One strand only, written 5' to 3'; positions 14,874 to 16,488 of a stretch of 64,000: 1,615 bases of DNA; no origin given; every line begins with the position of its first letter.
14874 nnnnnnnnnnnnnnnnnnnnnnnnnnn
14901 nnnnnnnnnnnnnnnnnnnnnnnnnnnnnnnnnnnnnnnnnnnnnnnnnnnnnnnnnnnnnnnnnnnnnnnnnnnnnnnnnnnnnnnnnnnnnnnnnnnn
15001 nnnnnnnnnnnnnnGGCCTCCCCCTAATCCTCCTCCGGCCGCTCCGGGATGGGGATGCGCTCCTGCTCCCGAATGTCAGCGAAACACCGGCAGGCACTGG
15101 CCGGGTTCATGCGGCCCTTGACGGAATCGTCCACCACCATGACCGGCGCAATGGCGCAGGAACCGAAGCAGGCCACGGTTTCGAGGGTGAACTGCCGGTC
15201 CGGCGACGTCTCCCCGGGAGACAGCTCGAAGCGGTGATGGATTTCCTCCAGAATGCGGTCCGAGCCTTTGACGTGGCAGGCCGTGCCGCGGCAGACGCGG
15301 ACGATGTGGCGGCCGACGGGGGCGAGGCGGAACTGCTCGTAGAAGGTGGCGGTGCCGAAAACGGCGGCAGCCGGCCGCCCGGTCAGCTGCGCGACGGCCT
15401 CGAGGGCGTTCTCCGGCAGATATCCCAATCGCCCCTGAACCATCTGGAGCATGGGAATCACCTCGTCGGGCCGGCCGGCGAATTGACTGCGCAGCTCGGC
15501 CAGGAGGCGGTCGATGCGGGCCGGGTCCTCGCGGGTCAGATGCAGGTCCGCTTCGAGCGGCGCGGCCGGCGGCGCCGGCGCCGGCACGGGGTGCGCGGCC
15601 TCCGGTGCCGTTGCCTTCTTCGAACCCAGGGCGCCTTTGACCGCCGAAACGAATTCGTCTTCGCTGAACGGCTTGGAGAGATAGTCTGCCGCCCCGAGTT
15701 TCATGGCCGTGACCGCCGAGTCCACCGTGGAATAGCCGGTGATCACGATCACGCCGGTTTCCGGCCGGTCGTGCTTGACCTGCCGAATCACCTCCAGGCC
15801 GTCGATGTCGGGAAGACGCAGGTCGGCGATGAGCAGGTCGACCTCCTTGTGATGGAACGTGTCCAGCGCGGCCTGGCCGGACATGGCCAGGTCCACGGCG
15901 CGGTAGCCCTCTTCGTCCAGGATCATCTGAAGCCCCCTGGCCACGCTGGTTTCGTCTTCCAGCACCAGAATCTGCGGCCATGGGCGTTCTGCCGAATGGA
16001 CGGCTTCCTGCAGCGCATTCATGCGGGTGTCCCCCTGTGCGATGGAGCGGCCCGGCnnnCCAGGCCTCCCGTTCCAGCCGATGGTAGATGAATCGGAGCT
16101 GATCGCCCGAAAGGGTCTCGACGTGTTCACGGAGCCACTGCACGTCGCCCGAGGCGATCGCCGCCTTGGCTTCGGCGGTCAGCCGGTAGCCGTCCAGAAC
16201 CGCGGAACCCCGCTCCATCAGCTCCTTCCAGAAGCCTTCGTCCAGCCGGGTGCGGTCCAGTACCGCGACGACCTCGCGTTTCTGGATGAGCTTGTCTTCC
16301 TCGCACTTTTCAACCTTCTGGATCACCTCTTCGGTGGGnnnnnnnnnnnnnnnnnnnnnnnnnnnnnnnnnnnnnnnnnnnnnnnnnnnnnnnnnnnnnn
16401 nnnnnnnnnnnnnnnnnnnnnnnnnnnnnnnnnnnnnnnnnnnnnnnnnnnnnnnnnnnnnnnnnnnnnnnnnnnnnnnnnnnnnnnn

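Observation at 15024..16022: Receiver (REC) domain covalently fused to the NuoE/HydC-type 2Fe-2S subunit of a soluble formate dehydrogenase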

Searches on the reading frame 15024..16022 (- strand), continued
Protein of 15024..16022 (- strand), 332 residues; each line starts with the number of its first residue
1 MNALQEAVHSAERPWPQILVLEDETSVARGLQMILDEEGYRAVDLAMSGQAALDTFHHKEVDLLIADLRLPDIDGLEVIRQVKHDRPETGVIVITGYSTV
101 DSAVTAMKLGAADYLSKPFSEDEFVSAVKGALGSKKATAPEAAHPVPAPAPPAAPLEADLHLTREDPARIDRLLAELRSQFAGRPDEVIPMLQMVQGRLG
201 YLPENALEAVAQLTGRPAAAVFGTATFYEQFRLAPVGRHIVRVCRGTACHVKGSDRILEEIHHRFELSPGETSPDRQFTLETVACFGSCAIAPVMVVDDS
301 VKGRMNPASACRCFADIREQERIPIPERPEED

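Call 61: search_protein_families(library=pfam, proteins=[P0263, P0264, P0265, P0266, P0269, P0275, P0278, P0293, P0310, P0405], max_evalue=0.0001)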
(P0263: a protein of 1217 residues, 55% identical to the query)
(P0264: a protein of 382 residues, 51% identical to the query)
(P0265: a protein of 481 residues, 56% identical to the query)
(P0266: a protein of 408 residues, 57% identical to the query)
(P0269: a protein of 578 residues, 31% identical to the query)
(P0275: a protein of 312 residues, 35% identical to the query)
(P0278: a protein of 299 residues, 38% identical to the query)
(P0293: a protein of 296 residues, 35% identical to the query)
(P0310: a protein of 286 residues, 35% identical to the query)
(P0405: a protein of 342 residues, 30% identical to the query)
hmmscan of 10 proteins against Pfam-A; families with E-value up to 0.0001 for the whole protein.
P0263 (1217 aa): 20 families
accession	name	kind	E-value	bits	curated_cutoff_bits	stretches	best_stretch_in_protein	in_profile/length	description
PF00072.30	Response_reg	-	3.7e-86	285.1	30.2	3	316-425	1-110/111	Response regulator receiver domain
PF00037.32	Fer4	-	1.7e-32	110.4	21.1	5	760-781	2-23/24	4Fe-4S binding domain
PF12837.12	Fer4_6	-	8.1e-23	79.7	25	1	1170-1191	2-23/24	4Fe-4S binding domain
PF13237.11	Fer4_10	-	8.5e-23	80.5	25.5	2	1140-1188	3-53/53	4Fe-4S dicluster domain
PF12838.12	Fer4_7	-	4.1e-22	78.8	27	3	1146-1191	2-52/52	4Fe-4S dicluster domain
PF12797.12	Fer4_2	-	1e-20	72.6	24.5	1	686-705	3-22/22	4Fe-4S binding domain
PF14697.11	Fer4_21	-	8.8e-19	67.8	35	1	1140-1189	2-53/59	4Fe-4S dicluster domain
PF13187.11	Fer4_9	-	1.3e-18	67.2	27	2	1146-1191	2-51/52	4Fe-4S dicluster domain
PF23198.2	PDE8A_N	-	2e-14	54.2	29.6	0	15-93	9-89/147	PDE8A-like, N-terminal domain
PF13484.11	Fer4_16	-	3.3e-13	50.6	30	0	692-711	1-20/66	4Fe-4S double cluster binding domain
PF25160.1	LdpA_Fe-S-bd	-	3.8e-09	36.6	27.6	0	1149-1191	6-42/49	LdpA Fe-S cluster-binding domain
PF07992.20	Pyr_redox_2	-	7.3e-09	35.9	26.1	0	592-626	2-31/291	Pyridine nucleotide-disulphide oxidoreductase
PF12831.13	FAD_oxidored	-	6.9e-08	32.6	27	1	592-629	1-38/416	FAD dependent oxidoreductase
PF13459.11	Fer4_15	-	7.5e-08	33.4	22.4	0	687-704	2-19/66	4Fe-4S single cluster domain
PF13183.11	Fer4_8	-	7.3e-07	30.1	27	1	690-749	2-67/68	4Fe-4S dicluster domain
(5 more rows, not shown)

P0264 (382 aa): 2 families
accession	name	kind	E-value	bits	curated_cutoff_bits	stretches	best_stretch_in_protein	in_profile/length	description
PF00072.30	Response_reg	-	5.8e-59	197.5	30.2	2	17-126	1-110/111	Response regulator receiver domain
PF23198.2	PDE8A_N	-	8.9e-11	42.3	29.6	1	17-93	13-90/147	PDE8A-like, N-terminal domain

P0265 (481 aa): 7 families
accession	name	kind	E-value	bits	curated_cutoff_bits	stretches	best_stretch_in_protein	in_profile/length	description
PF00072.30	Response_reg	-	8.8e-61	203.4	30.2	2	18-127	1-110/111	Response regulator receiver domain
PF12831.13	FAD_oxidored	-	1.2e-08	35.1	27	1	440-477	1-38/416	FAD dependent oxidoreductase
PF00890.30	FAD_binding_2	-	1.8e-07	31.2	20.4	1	440-476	1-37/414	FAD binding domain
PF23198.2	PDE8A_N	-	2e-06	28.3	29.6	0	12-93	7-89/147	PDE8A-like, N-terminal domain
PF13450.12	NAD_binding_8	-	2.7e-06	28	21.9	1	443-478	1-36/68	NAD(P)-binding Rossmann-like domain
PF01266.30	DAO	-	5.8e-06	26.5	27.9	1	440-475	1-36/353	FAD dependent oxidoreductase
PF07992.20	Pyr_redox_2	-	4.7e-05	23.4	26.1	0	440-473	2-35/291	Pyridine nucleotide-disulphide oxidoreductase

P0266 (408 aa): 2 families
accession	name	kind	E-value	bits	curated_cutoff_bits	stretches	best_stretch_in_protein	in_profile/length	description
PF00072.30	Response_reg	-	1e-53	180.6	30.2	2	18-129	1-111/111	Response regulator receiver domain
PF23198.2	PDE8A_N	-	3.1e-07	30.9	29.6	0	14-82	8-78/147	PDE8A-like, N-terminal domain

P0269 (578 aa): 2 families
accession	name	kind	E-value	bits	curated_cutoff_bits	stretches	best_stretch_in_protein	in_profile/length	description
PF00072.30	Response_reg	-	1.4e-54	183.4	30.2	2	278-387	1-110/111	Response regulator receiver domain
PF01257.25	2Fe-2S_thioredx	-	1.3e-50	171.5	24.8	2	416-552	2-138/145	Thioredoxin-like [2Fe-2S] ferredoxin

P0275 (312 aa): 2 families
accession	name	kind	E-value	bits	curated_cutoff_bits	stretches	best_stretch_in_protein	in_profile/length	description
PF01257.25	2Fe-2S_thioredx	-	1.4e-44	151.9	24.8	1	169-311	2-144/145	Thioredoxin-like [2Fe-2S] ferredoxin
PF00072.30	Response_reg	-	4e-32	111.1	30.2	1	5-113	1-109/111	Response regulator receiver domain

P0278 (299 aa): 2 families
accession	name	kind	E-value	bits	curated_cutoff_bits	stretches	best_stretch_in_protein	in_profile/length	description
PF01257.25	2Fe-2S_thioredx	-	4.6e-42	143.7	24.8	1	164-297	10-143/145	Thioredoxin-like [2Fe-2S] ferredoxin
PF00072.30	Response_reg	-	5.5e-30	104.2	30.2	1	4-113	1-110/111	Response regulator receiver domain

P0293 (296 aa): 2 families
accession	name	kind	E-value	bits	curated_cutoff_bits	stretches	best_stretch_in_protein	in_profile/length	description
PF01257.25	2Fe-2S_thioredx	-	1.4e-47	161.7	24.8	1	146-288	2-144/145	Thioredoxin-like [2Fe-2S] ferredoxin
PF00072.30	Response_reg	-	2.1e-28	99.2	30.2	1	8-117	1-110/111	Response regulator receiver domain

P0310 (286 aa): 2 families
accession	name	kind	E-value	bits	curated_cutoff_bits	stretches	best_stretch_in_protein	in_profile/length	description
PF01257.25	2Fe-2S_thioredx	-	3.8e-41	140.8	24.8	1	138-282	1-144/145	Thioredoxin-like [2Fe-2S] ferredoxin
PF00072.30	Response_reg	-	1.5e-21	77.1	30.2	1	5-112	1-108/111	Response regulator receiver domain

P0405 (342 aa): 2 families
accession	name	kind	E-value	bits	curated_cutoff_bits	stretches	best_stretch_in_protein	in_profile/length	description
PF01257.25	2Fe-2S_thioredx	-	1.3e-31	109.9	24.8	1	169-311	2-144/145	Thioredoxin-like [2Fe-2S] ferredoxin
PF00072.30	Response_reg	-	1.6e-31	109.2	30.2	1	7-116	1-110/111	Response regulator receiver domain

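Call 62: find_encoding_contigs(protein=P0275, flank=8000, max_places=2)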
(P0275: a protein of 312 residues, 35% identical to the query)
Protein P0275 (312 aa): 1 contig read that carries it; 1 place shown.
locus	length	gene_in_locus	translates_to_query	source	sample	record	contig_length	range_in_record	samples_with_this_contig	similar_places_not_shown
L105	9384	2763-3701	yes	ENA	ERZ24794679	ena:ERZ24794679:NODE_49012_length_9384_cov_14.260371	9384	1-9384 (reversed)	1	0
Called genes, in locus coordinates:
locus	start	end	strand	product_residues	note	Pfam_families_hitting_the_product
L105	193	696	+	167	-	PF10698:DUF2505 (weak)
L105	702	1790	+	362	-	-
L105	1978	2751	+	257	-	PF00072:Response_reg, PF01597:GCV_H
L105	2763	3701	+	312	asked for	PF00072:Response_reg, PF01257:2Fe-2S_thioredx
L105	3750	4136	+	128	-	PF07085:DRTGG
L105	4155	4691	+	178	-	PF13581:HATPase_c_2 (weak)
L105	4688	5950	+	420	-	PF00037:Fer4 (weak), PF12837:Fer4_6 (faint), PF12838:Fer4_7 (weak), PF13187:Fer4_9, PF13237:Fer4_10, PF14697:Fer4_21 (weak), PF02906:Fe_hyd_lg_C, PF04060:FeS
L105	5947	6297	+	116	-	-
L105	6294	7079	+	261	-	PF13263:PHP_C (weak)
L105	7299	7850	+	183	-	PF02518:HATPase_c, PF13589:HATPase_c_3 (weak)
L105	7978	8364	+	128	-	-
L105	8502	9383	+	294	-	?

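Call 63: find_encoding_contigs(protein=P0263, flank=8000, max_places=2)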
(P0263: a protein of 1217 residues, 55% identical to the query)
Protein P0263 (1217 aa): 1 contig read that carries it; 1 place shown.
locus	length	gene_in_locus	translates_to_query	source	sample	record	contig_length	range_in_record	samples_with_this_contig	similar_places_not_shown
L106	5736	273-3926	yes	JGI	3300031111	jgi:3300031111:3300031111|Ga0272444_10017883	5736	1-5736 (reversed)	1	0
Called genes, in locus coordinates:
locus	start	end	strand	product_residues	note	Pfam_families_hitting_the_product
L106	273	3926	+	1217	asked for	PF00072:Response_reg, PF00072:Response_reg, PF12831:FAD_oxidored, PF12838:Fer4_7, PF13237:Fer4_10, PF13237:Fer4_10, PF14697:Fer4_21, PF12838:Fer4_7, +19 more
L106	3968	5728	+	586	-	PF00072:Response_reg, PF00989:PAS, PF13426:PAS_9 (faint), PF00512:HisKA, PF02518:HATPase_c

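Call 64: find_encoding_contigs(protein=P0278, flank=8000, max_places=1)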
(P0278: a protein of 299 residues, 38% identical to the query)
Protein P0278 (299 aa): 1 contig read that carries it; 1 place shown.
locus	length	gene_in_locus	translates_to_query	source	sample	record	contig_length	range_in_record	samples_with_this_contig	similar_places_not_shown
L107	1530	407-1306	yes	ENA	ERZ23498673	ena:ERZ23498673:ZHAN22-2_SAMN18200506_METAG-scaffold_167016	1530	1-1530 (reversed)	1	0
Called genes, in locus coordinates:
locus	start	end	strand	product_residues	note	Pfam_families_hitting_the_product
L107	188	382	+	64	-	-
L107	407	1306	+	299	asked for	PF00072:Response_reg, PF01257:2Fe-2S_thioredx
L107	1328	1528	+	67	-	?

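Call 65: find_encoding_contigs(protein=P0293, flank=8000, max_places=1)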
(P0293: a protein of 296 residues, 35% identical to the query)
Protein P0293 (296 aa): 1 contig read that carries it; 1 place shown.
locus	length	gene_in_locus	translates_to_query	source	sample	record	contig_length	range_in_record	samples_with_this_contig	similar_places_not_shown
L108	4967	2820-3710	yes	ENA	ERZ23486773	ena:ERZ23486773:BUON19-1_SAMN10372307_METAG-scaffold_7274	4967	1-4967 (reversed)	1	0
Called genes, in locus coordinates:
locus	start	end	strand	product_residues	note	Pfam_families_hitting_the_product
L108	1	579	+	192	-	?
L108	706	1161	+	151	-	PF13581:HATPase_c_2, PF02518:HATPase_c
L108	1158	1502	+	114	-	-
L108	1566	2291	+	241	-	PF02811:PHP, PF13263:PHP_C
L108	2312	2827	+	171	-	PF02518:HATPase_c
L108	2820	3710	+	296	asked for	PF00072:Response_reg, PF01257:2Fe-2S_thioredx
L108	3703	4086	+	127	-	-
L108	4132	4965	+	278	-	?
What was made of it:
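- Closest known: Regulatory genes in HydABC hydrogenase operons. Same: Distant REC-NuoE fusions (P0275, P0293) sit in exactly such clusters (calls 62, 65).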

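Call 66: find_encoding_contigs(protein=P0405, flank=8000, max_places=1)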
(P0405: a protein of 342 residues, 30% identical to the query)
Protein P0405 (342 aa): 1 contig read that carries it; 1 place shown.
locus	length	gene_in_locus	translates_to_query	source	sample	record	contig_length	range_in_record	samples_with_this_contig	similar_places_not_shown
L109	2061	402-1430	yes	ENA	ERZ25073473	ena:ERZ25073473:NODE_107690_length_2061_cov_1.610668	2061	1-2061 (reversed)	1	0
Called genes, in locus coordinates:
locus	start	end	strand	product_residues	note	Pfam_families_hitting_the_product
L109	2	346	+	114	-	?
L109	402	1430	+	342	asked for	PF00072:Response_reg, PF01257:2Fe-2S_thioredx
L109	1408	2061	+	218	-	?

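Call 67: find_encoding_contigs(protein=P0269, flank=8000, max_places=1)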
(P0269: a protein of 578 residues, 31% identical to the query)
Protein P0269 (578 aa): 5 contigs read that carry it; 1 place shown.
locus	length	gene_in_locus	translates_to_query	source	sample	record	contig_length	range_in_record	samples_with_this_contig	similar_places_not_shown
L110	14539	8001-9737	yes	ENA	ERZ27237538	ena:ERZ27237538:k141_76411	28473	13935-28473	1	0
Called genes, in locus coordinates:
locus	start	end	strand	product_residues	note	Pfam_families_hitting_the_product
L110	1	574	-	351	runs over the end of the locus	PF00676:E1_dh, PF02775:TPP_enzyme_C, PF13292:DXP_synthase_N (weak), PF00456:Transketolase_N (weak)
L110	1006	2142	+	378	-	PF00072:Response_reg, PF12833:HTH_18, PF00165:HTH_AraC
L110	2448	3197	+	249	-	PF00072:Response_reg, PF12833:HTH_18, PF00165:HTH_AraC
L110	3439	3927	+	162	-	PF17775:YchJ_M-like, PF02810:SEC-C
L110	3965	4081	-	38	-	-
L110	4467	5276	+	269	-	PF00072:Response_reg, PF12833:HTH_18, PF00165:HTH_AraC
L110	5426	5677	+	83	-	-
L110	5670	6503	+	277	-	PF10418:DHODB_Fe-S_bind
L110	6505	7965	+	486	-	PF14691:Fer4_20, PF13738:Pyr_redox_3 (faint), PF07992:Pyr_redox_2, PF13450:NAD_binding_8, PF00070:Pyr_redox (weak)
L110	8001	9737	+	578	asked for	PF00072:Response_reg, PF01257:2Fe-2S_thioredx, PF00072:Response_reg, PF01257:2Fe-2S_thioredx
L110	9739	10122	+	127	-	-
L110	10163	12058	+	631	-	PF01512:Complex1_51K, PF10589:NADH_4Fe-4S, PF00037:Fer4, PF12837:Fer4_6 (weak), PF12838:Fer4_7 (weak), PF13187:Fer4_9 (weak), PF13237:Fer4_10, PF14697:Fer4_21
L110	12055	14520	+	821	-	PF00111:Fer2, PF13510:Fer2_4, PF10588:NADH-G_4Fe-4S_3, PF12838:Fer4_7 (weak), PF22117:Fer4_Nqo3, PF04879:Molybdop_Fe4S4, PF00384:Molybdopterin, PF01568:Molydop_binding, +1 more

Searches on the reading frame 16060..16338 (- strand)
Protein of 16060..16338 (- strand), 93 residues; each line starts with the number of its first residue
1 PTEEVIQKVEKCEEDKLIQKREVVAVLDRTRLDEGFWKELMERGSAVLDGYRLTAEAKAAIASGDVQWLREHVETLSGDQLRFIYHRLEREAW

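Call 22: search_protein_families(library=pfam, proteins=[window:16060-16338:-], max_evalue=10)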
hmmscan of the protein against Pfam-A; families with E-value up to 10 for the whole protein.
seq(93 aa): 1 family
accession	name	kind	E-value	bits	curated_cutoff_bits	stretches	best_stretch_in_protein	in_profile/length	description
PF03888.20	MucB_RseB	-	0.041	13.9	22.3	1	16-85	66-131/178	MucB/RseB N-terminal domain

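Call 38: find_homologous_proteins(query=A4, max_evalue=0.001)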
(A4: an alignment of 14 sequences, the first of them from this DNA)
Query A4 (14 sequences) (78 aa, profile of the alignment): 262 proteins with E <= 0.001 among 1546 candidates; the best 120 are listed.
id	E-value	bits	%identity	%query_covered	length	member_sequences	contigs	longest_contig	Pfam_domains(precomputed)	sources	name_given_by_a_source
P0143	6.4e-31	124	64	100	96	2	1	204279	-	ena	-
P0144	3.8e-30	122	63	100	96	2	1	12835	-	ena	-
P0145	4.3e-30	121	38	94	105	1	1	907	-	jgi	jgi:hypothetical protein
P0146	5.3e-30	121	41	94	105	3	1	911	PF14407.12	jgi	jgi:hypothetical protein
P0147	6.3e-30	121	56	100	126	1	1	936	-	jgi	jgi:FixJ family two-component response regulator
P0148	8.5e-30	120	38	94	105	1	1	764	-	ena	-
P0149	9.0e-30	120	42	94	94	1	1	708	-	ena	-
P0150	1.3e-29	120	37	94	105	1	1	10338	PF14407.12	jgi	-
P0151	1.6e-29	120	63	100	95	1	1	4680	-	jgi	-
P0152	1.6e-29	120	33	65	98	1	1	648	-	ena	-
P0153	2.2e-29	119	30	88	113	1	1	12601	-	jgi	-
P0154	3.5e-29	118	41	91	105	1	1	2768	PF14407.12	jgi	jgi:hypothetical protein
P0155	3.9e-29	118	60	100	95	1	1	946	-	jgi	-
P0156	4.8e-29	118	32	100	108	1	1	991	-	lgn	-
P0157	8.4e-29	117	62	100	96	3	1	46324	-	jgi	jgi:hypothetical protein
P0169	6.3e-28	114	40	94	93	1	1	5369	-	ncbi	ncbi:MAG: Os1348 family NHLP clan protein, partial [Dehalococcoidia bacterium]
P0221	5.5e-24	102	39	91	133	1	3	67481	-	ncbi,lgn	ncbi:MAG: hypothetical protein ACOC6S_01535 [Chloroflexota bacterium]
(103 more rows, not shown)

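Call 42: search_protein_families(library=ncbifam, proteins=[window:16060-16293:-, P0169, P0221, P0143, P0150], max_evalue=1)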
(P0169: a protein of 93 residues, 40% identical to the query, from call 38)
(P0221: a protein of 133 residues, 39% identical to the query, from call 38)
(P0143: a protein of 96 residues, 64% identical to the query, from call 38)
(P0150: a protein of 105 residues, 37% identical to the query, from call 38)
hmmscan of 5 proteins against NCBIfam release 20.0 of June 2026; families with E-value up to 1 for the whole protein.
seq(78 aa): 1 family
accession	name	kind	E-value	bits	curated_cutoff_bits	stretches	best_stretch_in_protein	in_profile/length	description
NF038399.1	NH_RiPP_Os17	domain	5.2e-05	23.3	40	1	7-61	2-58/63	Os1348 family NHLP clan protein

P0169 (93 aa): 2 families
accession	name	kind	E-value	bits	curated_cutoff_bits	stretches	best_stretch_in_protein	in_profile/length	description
NF038399.1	NH_RiPP_Os17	domain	3.2e-14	52.8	40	1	22-79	2-61/63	Os1348 family NHLP clan protein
TIGR04509.1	mod_pep_NH_fam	subfamily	0.0022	18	34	1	22-58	6-42/87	NHLP-related RiPP peptide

P0221 (133 aa): 10 families
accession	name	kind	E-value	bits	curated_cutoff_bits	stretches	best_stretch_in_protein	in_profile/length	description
NF038399.1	NH_RiPP_Os17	domain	2.6e-10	40.3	40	1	62-117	2-59/63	Os1348 family NHLP clan protein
NF002170.0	PRK01005.1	equivalog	0.0007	19.4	280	1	14-102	51-136/208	V-type ATP synthase subunit E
TIGR03793.1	leader_NHLP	domain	0.0036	17.1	50.9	1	65-93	8-36/77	NHLP leader peptide family RiPP precursor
TIGR02009.1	PGMB-YQAB-SF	subfamily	0.0047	17.1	153.35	1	26-108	60-141/186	beta-phosphoglucomutase family hydrolase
NF033431.1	cinnamycin_RiPP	subfamily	0.0077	16.9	35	1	65-113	3-51/81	cinnamycin family lantibiotic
NF041291.1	StbC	equivalog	0.016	15.6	100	1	27-83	30-86/122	plasmid stabilization protein StbC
TIGR04509.1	mod_pep_NH_fam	subfamily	0.036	14.1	34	1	64-98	8-41/87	NHLP-related RiPP peptide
NF038175.1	IniB_NTERM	domain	0.043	13.8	40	1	73-98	12-37/49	IniB N-terminal domain-containing protein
TIGR02833.1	spore_III_AB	equivalog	0.088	12.9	146.5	1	11-66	75-131/170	stage III sporulation protein SpoIIIAB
TIGR02700.1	flavo_MJ0208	hypoth_equivalog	0.12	11.6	251.35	1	55-106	11-61/234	dihydromethanopterin reductase (acceptor)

P0143 (96 aa): 1 family
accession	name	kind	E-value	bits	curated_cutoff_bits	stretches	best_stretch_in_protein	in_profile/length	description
NF038399.1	NH_RiPP_Os17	domain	4.1e-06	26.8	40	1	25-72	2-51/63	Os1348 family NHLP clan protein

P0150 (105 aa): 10 families
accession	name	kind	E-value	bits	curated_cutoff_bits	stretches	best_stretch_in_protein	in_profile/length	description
NF038399.1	NH_RiPP_Os17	domain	1.6e-14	53.7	40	1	34-93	2-63/63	Os1348 family NHLP clan protein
NF047855.1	AssmNtatRedNasC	equivalog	2.9e-05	22.5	1100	1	2-33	673-705/708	assimilatory nitrate reductase catalytic subunit NasC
TIGR04509.1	mod_pep_NH_fam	subfamily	0.00047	20.2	34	1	34-66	6-38/87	NHLP-related RiPP peptide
TIGR01591.1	Fdh-alpha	equivalog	0.0059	14.7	666.25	1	1-33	639-671/672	formate dehydrogenase subunit alpha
TIGR03793.1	leader_NHLP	domain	0.0079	16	50.9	1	38-65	9-36/77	NHLP leader peptide family RiPP precursor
NF005126.0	PRK06563.1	subfamily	0.036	13.4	261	1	35-74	18-57/263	crotonase/enoyl-CoA hydratase family protein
NF006108.0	PRK08259.1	equivalog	0.04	13.4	273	1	32-77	10-56/256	crotonase/enoyl-CoA hydratase family protein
NF007595.0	PRK10239.1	equivalog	0.051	13.3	252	1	14-86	19-92/159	2-amino-4-hydroxy-6-hydroxymethyldihydropteridine diphosphokinase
NF002221.0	PRK01115.1-4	subfamily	0.064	12.6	239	1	56-89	54-87/248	DNA polymerase sliding clamp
NF002218.0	PRK01115.1-1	equivalog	0.1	11.9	267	1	52-85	49-82/249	DNA polymerase sliding clamp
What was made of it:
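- On Os1348-family NHLP-clan domain (NF038399), for the X domain of RECX: Stand-alone relatives pass, at 52.8, 53.7 and 40.3 bits (call 42).
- Tried and rejected: NCBIfam places X as a divergent Os1348/NHLP-clan domain (call 42).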

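Call 83: find_related_loci(query=A7, collection=genome_contigs, flank=7000)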
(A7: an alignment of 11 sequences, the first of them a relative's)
Query A7 (133 aa) in genome_contigs; peptide patterns used: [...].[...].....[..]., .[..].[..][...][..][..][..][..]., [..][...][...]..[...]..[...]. (x = any residue, [..] = any of these).
382 stretches matched a pattern; 193 encode a relative of the query (tblastn E <= 1e-3); the best 80 are kept; 78 distinct loci.
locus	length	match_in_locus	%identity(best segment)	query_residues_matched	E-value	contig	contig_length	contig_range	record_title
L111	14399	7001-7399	59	1-133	7e-48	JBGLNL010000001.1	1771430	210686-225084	MAG: Dehalococcoidia bacterium isolate PPR_0295 scaffold_80306, whole genome shotgun sequence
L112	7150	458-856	56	1-133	7e-47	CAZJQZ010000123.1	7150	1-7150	MAG TPA_asm: uncultured Dehalococcoidia bacterium isolate binchicken_co334_59 genome assembly, contig: NODE_20301_length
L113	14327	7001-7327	66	25-133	2e-43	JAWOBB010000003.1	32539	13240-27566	MAG: Dehalococcoidia bacterium isolate BLK2-2.bin.24 k191_977385, whole genome shotgun sequence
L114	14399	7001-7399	100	1-133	7e-84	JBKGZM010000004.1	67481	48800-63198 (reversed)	MAG: Dehalococcoidia bacterium isolate C5M10_15 NODE_48_length_67481_cov_10.842331, whole genome shotgun sequence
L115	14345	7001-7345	48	19-133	2e-30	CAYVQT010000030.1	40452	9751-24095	MAG TPA_asm: uncultured Dehalococcoidia bacterium isolate binchicken_co334_130 genome assembly, contig: NODE_1509_length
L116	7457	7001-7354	47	12-133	4e-30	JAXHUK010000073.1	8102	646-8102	MAG: Chloroflexota bacterium isolate MAG49_tar_biofilm MAG49_73, whole genome shotgun sequence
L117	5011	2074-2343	53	45-133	5e-30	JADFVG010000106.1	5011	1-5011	MAG: Chloroflexota bacterium isolate C2.bin.45 k83_1073360, whole genome shotgun sequence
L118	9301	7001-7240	60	54-133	4e-29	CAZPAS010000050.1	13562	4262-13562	MAG TPA_asm: uncultured Dehalococcoidaceae bacterium isolate SRP214966_co2_178 genome assembly, contig: NODE_7416_length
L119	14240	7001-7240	60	54-133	1e-28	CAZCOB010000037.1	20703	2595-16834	MAG TPA_asm: uncultured Dehalococcoidaceae bacterium isolate binchicken_co100_344 genome assembly, contig: NODE_3951_len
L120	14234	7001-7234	63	56-133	9e-29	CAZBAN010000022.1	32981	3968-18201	MAG TPA_asm: uncultured Dehalococcoidales bacterium isolate binchicken_co89_590 genome assembly, contig: NODE_1932_lengt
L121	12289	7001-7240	61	54-133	2e-28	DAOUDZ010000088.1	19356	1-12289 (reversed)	MAG TPA_asm: Dehalococcoidales bacterium isolate N2_89 k133_1406088, whole genome shotgun sequence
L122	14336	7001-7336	47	29-133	4e-28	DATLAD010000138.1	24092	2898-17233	MAG TPA_asm: Dehalococcoidales bacterium isolate SMAG_U14262 k141_748988, whole genome shotgun sequence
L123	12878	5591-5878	50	27-133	3e-28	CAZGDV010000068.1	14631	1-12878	MAG TPA_asm: uncultured Dehalococcoidia bacterium isolate binchicken_co334_68 genome assembly, contig: NODE_7196_length_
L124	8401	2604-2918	54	30-133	2e-28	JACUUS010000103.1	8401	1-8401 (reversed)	MAG: Dehalococcoidia bacterium isolate Kmv37 NODE_4055_length_8401_cov_6.963695, whole genome shotgun sequence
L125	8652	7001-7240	59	54-133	1e-27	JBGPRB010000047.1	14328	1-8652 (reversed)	MAG: Dehalococcoidia bacterium isolate OBJ1_062018_150_19 k141_1156302_length_14328_cov_15.2112, whole genome shotgun se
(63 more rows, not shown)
